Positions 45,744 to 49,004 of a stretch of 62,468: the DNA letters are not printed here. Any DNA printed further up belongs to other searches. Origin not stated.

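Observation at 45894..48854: Single-ORF fusion of a cytochrome P450 to an ABC1/UbiB-type atypical kinase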

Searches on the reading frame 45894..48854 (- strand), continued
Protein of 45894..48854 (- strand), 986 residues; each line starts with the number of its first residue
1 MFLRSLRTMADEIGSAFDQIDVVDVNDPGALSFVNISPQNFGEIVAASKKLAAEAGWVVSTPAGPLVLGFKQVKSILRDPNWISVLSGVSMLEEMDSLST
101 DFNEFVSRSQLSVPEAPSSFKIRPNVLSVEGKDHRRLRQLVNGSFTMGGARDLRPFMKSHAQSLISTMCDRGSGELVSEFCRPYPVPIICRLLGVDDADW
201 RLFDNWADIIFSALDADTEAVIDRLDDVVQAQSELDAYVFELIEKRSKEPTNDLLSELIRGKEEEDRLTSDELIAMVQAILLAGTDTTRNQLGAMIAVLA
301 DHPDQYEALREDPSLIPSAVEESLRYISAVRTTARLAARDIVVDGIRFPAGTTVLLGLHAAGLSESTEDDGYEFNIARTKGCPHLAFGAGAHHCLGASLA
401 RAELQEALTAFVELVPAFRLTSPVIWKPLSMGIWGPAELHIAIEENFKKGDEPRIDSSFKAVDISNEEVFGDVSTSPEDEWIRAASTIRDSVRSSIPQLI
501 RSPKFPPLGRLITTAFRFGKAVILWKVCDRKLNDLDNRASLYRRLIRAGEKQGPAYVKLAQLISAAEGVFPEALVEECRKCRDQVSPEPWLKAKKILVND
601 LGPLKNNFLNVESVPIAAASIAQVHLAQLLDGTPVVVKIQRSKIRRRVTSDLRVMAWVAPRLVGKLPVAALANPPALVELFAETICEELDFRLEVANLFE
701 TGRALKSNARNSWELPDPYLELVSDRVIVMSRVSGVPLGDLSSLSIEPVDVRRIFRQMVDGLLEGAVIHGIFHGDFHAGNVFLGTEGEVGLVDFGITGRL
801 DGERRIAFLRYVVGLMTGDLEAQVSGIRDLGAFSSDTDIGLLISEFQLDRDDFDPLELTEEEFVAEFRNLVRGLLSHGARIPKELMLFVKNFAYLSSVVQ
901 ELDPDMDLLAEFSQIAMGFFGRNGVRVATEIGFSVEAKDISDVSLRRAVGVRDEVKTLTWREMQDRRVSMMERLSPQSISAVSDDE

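Call 61: find_encoding_contigs(protein=P0269, flank=6000, max_places=2)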
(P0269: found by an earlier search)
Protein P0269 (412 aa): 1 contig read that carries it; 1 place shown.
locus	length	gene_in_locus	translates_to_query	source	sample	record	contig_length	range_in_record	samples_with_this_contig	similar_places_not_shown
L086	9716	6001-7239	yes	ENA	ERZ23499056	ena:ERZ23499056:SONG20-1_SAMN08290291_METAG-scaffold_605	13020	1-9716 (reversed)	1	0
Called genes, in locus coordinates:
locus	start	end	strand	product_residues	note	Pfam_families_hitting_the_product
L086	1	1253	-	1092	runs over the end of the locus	PF08751:TrwC, PF13086:AAA_11 (faint), PF13245:AAA_19, PF13604:AAA_30, PF22232:TraI_hel_assoc_N (weak), PF27170:SH3_Rv2311 (weak)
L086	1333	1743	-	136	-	-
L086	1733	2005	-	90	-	-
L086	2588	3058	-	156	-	-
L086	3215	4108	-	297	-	PF02826:2-Hacid_dh_C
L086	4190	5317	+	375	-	PF05222:AlaDh_PNT_N, PF01262:AlaDh_PNT_C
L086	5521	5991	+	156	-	-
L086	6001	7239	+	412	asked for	PF00067:p450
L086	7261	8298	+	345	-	PF00296:Bac_luciferase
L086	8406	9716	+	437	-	?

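Call 63: search_protein_families(library=pfam, proteins=[L084:4158-5399:+, L084:5383-5880:+, L084:7966-8199:+, L084:8425-8802:+, L084:8940-10070:-, L084:2964-3638:-, L086:8406-9716:+, L086:5521-5991:+], max_evalue=0.01)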
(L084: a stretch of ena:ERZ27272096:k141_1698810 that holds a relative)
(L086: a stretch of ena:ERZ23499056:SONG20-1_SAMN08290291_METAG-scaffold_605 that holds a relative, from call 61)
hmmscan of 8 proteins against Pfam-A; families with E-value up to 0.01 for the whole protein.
L084:4158-5399:+ (413 aa): 0 families

L084:5383-5880:+ (165 aa): 0 families

L084:7966-8199:+ (77 aa): 0 families

L084:8425-8802:+ (125 aa): 0 families

L084:8940-10070:- (376 aa): 0 families

L084:2964-3638:- (224 aa): 0 families

L086:8406-9716:+ (437 aa): 1 family
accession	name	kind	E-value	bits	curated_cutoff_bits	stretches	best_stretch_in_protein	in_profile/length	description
PF02720.22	DUF222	-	5e-12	46.2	24.4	1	78-381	7-295/306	Domain of unknown function (DUF222)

L086:5521-5991:+ (156 aa): 0 families

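Call 64: find_encoding_contigs(protein=P0130, flank=8000, max_places=1)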
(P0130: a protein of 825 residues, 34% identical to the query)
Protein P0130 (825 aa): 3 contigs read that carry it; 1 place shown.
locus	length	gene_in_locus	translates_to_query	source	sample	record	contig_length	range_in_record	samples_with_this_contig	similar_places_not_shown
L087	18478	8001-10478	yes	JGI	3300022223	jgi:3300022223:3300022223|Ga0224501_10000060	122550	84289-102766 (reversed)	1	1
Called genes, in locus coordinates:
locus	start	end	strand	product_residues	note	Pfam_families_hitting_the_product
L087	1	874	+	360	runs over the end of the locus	PF01734:Patatin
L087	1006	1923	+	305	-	-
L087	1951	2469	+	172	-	PF17775:YchJ_M-like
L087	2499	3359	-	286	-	PF27840:ScmC (faint)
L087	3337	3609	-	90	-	PF05402:PqqD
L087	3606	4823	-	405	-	PF04055:Radical_SAM, PF13186:SPASM (weak)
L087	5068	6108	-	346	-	PF14907:NTP_transf_5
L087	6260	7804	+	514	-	-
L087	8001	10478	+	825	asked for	PF03109:ABC1, PF01636:APH (faint), PF00067:p450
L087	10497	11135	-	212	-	-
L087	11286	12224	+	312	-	PF00126:HTH_1, PF03466:LysR_substrate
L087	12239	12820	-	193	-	-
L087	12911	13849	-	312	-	PF00753:Lactamase_B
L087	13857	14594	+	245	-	PF03009:GDPD, PF13653:GDPD_2 (faint)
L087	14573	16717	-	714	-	PF01966:HD, PF13328:HD_4, PF01842:ACT (faint), PF04607:RelA_SpoT, PF02824:TGS, PF19296:RelA_AH, PF28438:RelA_RIS, PF13291:ACT_4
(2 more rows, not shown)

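Call 65: find_encoding_contigs(protein=P0249, flank=8000, max_places=1)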
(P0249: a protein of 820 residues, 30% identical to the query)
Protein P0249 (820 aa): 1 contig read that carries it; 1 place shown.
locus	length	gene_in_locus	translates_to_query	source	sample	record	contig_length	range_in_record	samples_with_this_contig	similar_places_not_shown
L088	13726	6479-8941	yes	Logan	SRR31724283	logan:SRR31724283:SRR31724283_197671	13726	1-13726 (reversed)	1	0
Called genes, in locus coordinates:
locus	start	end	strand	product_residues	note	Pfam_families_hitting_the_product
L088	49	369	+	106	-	-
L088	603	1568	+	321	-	-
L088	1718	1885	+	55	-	-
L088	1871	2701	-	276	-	PF06114:Peptidase_M78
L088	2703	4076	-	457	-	-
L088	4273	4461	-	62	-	-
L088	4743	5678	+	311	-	PF02353:CMAS, PF05175:MTS, PF13489:Methyltransf_23, PF13847:Methyltransf_31, PF08241:Methyltransf_11, PF08242:Methyltransf_12, PF13649:Methyltransf_25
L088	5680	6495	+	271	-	PF00106:adh_short, PF01370:Epimerase (faint), PF08659:KR, PF13561:adh_short_C2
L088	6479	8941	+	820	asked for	PF00067:p450, PF03109:ABC1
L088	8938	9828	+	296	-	-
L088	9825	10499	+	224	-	PF02463:SMC_N (faint), PF00005:ABC_tran, PF13304:AAA_21 (faint)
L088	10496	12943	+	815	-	PF02687:FtsX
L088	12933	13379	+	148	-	-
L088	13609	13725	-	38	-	?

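Call 66: predict_structure(alignment_id=A2)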
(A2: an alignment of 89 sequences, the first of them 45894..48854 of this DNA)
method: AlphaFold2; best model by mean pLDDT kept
length: 986 residues; sequences in the alignment: 89
mean_pLDDT: 78.1   pTM: 0.79
mean pLDDT of the five models: 78.1, 76.6, 75.2, 74.6, 74.4
residues with pLDDT >= 90: 278; 70-90: 456; 50-70: 165; < 50: 87
segments of 3 or more residues with pLDDT < 50: 1-16, 95-121, 389-392, 947-986
pLDDT, mean of each block of 10 residues (from residue 1): 28 48 86 80 83 87 87 87 68 41 28 33 62 76 67 90 95 94 90 87 86 63 68 88 88 84 68 82 77 92 93 93 83 82 92 86 77 84 62 61 93 93 81 81 76 59 61 73 91 87 82 93 90 85 89 87 71 81 81 97 95 93 96 97 92 89 68 77 92 96 85 94 97 89 81 89 90 89 89 93 86 70 83 83 77 59 66 71 84 81 82 72 69 62 50 40 39 35 38
secondary structure, 60 per line:
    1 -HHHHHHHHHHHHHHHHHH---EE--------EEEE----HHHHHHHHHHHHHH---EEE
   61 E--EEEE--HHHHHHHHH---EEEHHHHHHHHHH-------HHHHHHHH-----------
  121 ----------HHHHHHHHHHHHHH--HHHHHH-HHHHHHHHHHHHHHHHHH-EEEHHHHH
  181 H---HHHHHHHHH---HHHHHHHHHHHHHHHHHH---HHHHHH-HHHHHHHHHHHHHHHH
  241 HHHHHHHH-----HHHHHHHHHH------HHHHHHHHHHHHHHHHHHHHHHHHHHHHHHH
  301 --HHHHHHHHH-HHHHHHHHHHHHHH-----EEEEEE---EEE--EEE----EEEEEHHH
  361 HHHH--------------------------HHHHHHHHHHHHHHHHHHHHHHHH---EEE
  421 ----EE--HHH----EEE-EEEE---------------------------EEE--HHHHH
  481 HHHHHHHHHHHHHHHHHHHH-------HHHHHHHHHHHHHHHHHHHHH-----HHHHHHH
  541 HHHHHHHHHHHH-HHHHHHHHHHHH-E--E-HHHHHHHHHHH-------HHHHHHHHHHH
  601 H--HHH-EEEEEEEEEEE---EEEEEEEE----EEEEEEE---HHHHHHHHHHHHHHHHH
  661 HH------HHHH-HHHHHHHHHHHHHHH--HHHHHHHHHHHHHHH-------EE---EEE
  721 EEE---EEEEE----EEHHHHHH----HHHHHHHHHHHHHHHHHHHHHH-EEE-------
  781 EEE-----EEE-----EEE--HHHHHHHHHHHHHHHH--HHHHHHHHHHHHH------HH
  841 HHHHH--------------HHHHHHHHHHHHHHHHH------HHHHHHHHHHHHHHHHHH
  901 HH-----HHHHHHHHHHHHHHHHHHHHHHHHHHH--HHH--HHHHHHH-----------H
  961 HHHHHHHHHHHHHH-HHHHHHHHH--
elements in order (helices of 4 or more, strands of 3 or more residues): H2-19 E33-36 H41-54 E58-61 E64-67 H70-78 E82-84 H85-94 H102-109 H131-144 H147-152 H154-171 E173-175 H176-181 H185-193 H197-214 H218-223 H225-248 H254-263 H270-300 H303-311 H313-326 E332-337 E341-343 E346-348 E353-357 H358-364 H391-414 E418-420 E436-438 E440-443 E471-473 H476-500 H508-528 H534-552 H554-565 H572-582 H590-601 E608-618 E622-629 E634-640 H644-662 H669-672 H674-688 H691-705 E718-723 E727-731 H738-743 H748-769 E771-773 E781-783 E789-791 E797-799 H802-817 H820-832 H839-845 H860-876 H883-902 H908-934 H942-948 H960-974 H976-984

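Call 70: fold_search(model_id=the predicted structure, library=pdb)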
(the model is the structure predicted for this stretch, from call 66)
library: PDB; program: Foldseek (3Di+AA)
matches with E <= 10: 1997; with E <= 0.001: 1508
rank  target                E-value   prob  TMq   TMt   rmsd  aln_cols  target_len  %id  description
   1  8yhn                  2.9e-19  1.00  0.36  0.86   5.1       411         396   30  Crystal structure of Cytochrome P450 107P2 from streptomyces avermitilis (released 2025-03-05)
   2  3p3x_A                3.4e-19  1.00  0.36  0.84   4.5       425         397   31  Crystal Structure of the Cytochrome P450 Monooxygenase AurH (nterm-AurH-I) from Streptomyces Thioluteus (released 2011-02-16)
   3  3ejd_B                4.8e-19  1.00  0.34  0.86   5.2       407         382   28  Crystal Structure of P450BioI in complex with hexadec-9Z-enoic acid ligated Acyl Carrier Protein (released 2008-10-07)
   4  3eje_H                5.2e-19  1.00  0.34  0.85   5.1       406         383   28  Crystal Structure of P450BioI in complex with octadec-9Z-enoic acid ligated Acyl Carrier Protein (released 2008-10-07)
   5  3ejb_H                5.4e-19  1.00  0.35  0.86   5.0       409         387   29  Crystal Structure of P450BioI in complex with tetradecanoic acid ligated Acyl Carrier Protein (released 2008-10-07)
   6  7q6x_D                5.4e-19  1.00  0.33  0.78   5.2       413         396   30  OleP mutant S240Y in complex with 6DEB (released 2022-01-26)
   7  7q6x_C                5.6e-19  1.00  0.34  0.78   6.4       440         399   29  OleP mutant S240Y in complex with 6DEB (released 2022-01-26)
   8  3p3l_A                6.1e-19  1.00  0.35  0.83   4.5       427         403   31  Crystal Structure of the Cytochrome P450 monooxygenase AurH (wildtype) from Streptomyces Thioluteus (released 2011-02-16)
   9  3p3z                  6.4e-19  1.00  0.36  0.82   4.0       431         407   31  Crystal Structure of the Cytochrome P450 Monooxygenase AurH from Streptomyces Thioluteus in Complex with Ancymidol (released 2011-02-16)
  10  3ejb_D                7.3e-19  1.00  0.35  0.85   5.1       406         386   29  Crystal Structure of P450BioI in complex with tetradecanoic acid ligated Acyl Carrier Protein (released 2008-10-07)
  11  3p3x_B                7.3e-19  1.00  0.35  0.82   5.3       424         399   30  Crystal Structure of the Cytochrome P450 Monooxygenase AurH (nterm-AurH-I) from Streptomyces Thioluteus (released 2011-02-16)
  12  3ejb_B                7.9e-19  1.00  0.34  0.86   5.0       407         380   29  Crystal Structure of P450BioI in complex with tetradecanoic acid ligated Acyl Carrier Protein (released 2008-10-07)
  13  5gnl                  9.0e-19  1.00  0.35  0.83   5.3       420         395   30  Cytochrome P450 Vdh (CYP107BR1) F106V mutant (released 2017-05-17)
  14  3eje_F                9.8e-19  1.00  0.34  0.86   5.2       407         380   28  Crystal Structure of P450BioI in complex with octadec-9Z-enoic acid ligated Acyl Carrier Protein (released 2008-10-07)
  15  3p3o                  1.2e-18  1.00  0.35  0.79   5.9       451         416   28  Crystal Structure of the Cytochrome P450 Monooxygenase AurH (ntermII) from Streptomyces Thioluteus (released 2011-02-16)
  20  7xbn_A                1.7e-18  1.00  0.34  0.80   5.8       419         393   32  Crystal Structure of YC-17-bound cytochrome P450 PikC with the unnatural amino acid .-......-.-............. incorpora (released 2023-02-15)
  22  8w6z_A                2.2e-18  1.00  0.35  0.84   5.8       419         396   28  Substrate-bound crystal structure of a P450 enzyme DmlH that catalyze intramolecular phenol coupling in the biosynthes (released 2024-06-12)
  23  3zsn_A                2.6e-18  1.00  0.34  0.81   6.0       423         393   31  Structure of the mixed-function P450 MycG F286A mutant in complex with mycinamicin IV (released 2012-05-09)
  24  8gue_B                2.8e-18  1.00  0.34  0.80   5.6       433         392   32  Crystal Structure of narbomycin-bound cytochrome P450 PikC with the unnatural amino acid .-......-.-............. inco (released 2023-02-15)
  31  2y5n_B                4.6e-18  1.00  0.34  0.81   6.0       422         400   30  Structure of the mixed-function P450 MycG in complex with mycinamicin V in P21 space group (released 2012-02-01)
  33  3a4g                  4.8e-18  1.00  0.35  0.83   4.1       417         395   29  Structure of cytochrome P450 vdh from Pseudonocardia autotrophica (trigonal crystal form) (released 2010-07-14)
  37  6gk5                  6.8e-18  1.00  0.35  0.81   5.5       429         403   28  Crystal structure of cytochrome P450 CYP267B1 from Sorangium cellulosum So ce56 (released 2018-08-08)
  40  6gmf                  8.4e-18  1.00  0.35  0.87   4.6       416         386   27  Structure of Cytochrome P450 CYP109Q5 from Chondromyces apiculatus (released 2019-03-27)
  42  2cd8_B                9.1e-18  1.00  0.34  0.80   5.2       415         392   33  Crystal structure of YC-17-bound cytochrome P450 PikC (CYP107L1) (released 2007-02-20)
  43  7xbm_A                9.1e-18  1.00  0.34  0.79   6.0       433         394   31  Crystal Structure of cytochrome P450 PikC with the unnatural amino acid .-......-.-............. incorporated at posit (released 2023-02-15)
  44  3vrm                  9.5e-18  1.00  0.34  0.80   5.1       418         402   30  Structure of cytochrome P450 Vdh mutant T107A with bound vitamin D3 (released 2013-04-17)
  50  8gue_A                1.2e-17  1.00  0.34  0.79   4.9       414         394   32  Crystal Structure of narbomycin-bound cytochrome P450 PikC with the unnatural amino acid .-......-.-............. inco (released 2023-02-15)
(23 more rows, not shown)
